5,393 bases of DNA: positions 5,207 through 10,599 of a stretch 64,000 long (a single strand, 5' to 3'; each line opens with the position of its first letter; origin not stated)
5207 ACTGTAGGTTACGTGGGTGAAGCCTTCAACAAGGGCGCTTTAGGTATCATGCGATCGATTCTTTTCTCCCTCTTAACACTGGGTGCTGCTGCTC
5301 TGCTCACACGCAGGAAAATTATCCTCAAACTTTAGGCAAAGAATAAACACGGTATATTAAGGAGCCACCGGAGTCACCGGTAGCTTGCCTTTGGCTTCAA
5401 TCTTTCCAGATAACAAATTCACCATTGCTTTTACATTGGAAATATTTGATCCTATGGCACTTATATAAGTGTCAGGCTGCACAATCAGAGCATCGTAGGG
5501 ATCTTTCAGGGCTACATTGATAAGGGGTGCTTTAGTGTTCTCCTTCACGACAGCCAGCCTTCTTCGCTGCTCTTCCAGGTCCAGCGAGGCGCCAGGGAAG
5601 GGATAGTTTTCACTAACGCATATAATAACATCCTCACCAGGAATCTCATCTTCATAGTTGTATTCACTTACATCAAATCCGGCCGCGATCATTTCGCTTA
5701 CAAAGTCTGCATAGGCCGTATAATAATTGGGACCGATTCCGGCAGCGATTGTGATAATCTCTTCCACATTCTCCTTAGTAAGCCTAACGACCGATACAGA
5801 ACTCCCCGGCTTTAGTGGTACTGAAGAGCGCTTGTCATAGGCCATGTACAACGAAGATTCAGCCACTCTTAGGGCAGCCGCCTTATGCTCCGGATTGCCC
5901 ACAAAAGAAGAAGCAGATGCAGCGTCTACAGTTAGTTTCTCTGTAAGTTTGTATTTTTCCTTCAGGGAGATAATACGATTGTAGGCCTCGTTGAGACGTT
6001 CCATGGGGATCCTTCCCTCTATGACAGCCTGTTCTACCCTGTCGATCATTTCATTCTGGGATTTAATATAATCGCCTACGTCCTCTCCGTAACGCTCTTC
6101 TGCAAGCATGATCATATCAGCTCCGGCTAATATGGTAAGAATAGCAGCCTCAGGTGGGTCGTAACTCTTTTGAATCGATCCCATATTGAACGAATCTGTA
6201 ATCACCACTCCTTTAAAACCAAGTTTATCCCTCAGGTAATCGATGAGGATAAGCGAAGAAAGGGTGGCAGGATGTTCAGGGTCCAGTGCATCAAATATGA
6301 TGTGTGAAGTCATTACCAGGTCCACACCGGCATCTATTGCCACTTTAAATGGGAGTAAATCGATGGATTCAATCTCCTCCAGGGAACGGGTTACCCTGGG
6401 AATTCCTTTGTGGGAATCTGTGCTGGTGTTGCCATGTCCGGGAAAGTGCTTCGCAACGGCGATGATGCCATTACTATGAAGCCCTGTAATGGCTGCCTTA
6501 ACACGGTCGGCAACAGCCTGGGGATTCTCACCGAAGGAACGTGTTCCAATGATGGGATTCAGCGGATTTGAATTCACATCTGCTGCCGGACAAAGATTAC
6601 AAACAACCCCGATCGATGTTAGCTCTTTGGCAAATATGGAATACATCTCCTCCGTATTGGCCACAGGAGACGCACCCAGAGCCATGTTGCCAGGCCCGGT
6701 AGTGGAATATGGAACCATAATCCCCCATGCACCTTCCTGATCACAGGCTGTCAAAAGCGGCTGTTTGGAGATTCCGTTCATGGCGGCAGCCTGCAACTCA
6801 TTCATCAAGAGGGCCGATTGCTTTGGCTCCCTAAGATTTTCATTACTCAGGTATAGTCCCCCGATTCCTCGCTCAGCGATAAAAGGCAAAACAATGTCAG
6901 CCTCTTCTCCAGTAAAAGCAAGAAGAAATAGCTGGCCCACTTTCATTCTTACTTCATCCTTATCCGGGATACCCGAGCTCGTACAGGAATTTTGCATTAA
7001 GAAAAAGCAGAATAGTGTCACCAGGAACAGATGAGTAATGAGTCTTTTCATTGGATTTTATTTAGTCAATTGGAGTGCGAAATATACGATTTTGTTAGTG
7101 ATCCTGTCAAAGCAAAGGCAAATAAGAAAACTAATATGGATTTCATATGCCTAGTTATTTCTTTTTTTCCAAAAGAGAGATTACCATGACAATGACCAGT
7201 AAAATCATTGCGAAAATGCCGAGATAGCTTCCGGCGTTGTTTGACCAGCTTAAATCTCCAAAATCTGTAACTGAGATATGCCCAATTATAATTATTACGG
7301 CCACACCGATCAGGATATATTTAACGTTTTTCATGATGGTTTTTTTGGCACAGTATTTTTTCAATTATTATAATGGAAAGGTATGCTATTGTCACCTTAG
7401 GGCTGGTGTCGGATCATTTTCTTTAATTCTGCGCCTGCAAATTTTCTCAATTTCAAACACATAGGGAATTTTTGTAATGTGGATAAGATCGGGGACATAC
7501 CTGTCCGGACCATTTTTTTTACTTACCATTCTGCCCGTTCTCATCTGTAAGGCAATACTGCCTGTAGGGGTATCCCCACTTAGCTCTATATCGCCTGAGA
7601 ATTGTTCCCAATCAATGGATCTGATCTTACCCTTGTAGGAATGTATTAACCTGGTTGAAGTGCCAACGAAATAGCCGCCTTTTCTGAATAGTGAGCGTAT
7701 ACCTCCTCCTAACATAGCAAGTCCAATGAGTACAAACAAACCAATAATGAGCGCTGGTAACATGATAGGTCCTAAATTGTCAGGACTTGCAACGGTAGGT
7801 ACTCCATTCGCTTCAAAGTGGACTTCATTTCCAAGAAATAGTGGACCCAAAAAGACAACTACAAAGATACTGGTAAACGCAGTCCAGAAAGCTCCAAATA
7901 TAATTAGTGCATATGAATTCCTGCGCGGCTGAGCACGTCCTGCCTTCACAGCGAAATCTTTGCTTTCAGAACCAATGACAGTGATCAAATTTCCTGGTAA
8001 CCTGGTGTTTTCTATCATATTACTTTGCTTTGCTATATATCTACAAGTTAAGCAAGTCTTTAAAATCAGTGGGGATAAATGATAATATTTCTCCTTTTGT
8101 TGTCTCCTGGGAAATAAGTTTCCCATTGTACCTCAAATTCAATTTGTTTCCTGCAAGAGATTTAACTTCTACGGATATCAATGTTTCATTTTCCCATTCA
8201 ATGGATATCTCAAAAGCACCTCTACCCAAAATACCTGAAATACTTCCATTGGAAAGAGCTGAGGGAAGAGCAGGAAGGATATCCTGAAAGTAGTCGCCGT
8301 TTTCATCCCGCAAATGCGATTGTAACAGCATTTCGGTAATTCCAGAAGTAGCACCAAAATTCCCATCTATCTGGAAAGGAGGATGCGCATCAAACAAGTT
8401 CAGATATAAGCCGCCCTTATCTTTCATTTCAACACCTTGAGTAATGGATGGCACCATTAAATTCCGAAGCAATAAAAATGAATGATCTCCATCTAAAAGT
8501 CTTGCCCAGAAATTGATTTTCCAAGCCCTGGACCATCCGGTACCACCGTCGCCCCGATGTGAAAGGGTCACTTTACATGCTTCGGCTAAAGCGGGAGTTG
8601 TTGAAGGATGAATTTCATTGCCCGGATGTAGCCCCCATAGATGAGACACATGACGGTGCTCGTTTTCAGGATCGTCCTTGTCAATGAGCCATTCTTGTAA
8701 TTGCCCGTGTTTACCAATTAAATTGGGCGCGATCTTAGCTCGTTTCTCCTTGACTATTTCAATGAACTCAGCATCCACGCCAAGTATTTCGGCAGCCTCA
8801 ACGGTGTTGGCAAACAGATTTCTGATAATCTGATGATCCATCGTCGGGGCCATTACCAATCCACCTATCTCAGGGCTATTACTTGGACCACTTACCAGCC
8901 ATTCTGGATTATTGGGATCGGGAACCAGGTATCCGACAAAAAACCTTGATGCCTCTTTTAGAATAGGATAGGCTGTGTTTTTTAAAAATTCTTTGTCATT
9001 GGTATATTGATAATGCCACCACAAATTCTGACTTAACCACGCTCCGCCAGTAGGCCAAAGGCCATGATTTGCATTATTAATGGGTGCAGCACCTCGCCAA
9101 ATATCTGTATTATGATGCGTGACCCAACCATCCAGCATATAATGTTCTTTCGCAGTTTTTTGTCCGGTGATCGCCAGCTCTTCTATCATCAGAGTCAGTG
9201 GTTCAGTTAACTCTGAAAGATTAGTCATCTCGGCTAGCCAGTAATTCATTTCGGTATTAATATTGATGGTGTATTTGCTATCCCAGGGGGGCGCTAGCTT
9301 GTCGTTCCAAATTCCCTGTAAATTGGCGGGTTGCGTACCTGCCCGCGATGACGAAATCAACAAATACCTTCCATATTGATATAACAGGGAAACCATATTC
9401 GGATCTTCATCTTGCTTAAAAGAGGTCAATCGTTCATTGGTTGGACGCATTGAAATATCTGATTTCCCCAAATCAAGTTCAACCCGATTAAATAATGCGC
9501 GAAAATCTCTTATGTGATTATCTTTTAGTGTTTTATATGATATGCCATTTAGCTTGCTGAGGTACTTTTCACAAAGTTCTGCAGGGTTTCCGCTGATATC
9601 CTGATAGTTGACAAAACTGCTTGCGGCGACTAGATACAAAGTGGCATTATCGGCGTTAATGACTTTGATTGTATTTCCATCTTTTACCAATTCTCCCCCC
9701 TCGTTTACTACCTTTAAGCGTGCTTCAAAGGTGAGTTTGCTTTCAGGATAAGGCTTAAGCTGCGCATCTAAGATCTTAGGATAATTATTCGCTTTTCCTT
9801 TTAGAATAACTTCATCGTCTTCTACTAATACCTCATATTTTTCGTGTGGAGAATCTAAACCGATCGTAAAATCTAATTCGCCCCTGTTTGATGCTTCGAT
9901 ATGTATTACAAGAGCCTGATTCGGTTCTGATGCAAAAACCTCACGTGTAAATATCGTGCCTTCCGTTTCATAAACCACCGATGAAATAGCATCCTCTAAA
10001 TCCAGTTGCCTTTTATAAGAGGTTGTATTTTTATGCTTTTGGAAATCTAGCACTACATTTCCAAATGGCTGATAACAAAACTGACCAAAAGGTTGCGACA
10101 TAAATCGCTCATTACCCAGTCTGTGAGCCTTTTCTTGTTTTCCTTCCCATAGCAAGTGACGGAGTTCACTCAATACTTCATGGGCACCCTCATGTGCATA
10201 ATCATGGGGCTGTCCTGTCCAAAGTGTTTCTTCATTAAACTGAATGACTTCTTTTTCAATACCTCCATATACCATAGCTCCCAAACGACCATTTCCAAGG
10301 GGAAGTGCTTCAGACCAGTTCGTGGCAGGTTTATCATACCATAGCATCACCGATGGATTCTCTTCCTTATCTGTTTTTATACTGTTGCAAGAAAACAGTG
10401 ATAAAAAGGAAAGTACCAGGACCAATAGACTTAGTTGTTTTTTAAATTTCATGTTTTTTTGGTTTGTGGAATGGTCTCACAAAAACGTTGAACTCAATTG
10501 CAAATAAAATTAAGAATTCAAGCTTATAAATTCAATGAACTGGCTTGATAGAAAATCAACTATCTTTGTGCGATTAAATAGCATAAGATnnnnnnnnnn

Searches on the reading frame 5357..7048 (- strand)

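Call 96: search_protein_families(library=pfam, proteins=[window:5357-7048:-], max_evalue=0.00001)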
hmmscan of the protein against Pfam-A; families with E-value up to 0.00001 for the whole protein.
window:5357-7048:- (563 aa): 1 family
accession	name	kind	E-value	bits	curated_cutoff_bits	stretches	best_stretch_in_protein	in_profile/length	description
PF00933.27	Glyco_hydro_3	-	6.7e-76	256.2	27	1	33-362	2-316/316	Glycosyl hydrolase family 3 N terminal domain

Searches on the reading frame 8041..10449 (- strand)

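Call 96: search_protein_families(library=pfam, proteins=[window:8041-10449:-], max_evalue=0.00001)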
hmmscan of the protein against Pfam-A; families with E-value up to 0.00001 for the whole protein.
window:8041-10449:- (802 aa): 3 families
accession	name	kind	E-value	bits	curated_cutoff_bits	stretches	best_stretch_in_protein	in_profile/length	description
PF22124.2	Glyco_hydro_95_cat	-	4.4e-174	579.6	27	1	304-708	1-408/408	Glycosyl hydrolase family 95 catalytic domain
PF14498.12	Glyco_hyd_65N_2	-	5.9e-71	239.6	27.7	1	36-281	1-233/234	Glycosyl hydrolase family 65, N-terminal domain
PF21307.2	Glyco_hydro_95_C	-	2.5e-14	54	27.6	1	723-783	8-68/94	Glycoside hydrolase family 95, C-terminal domain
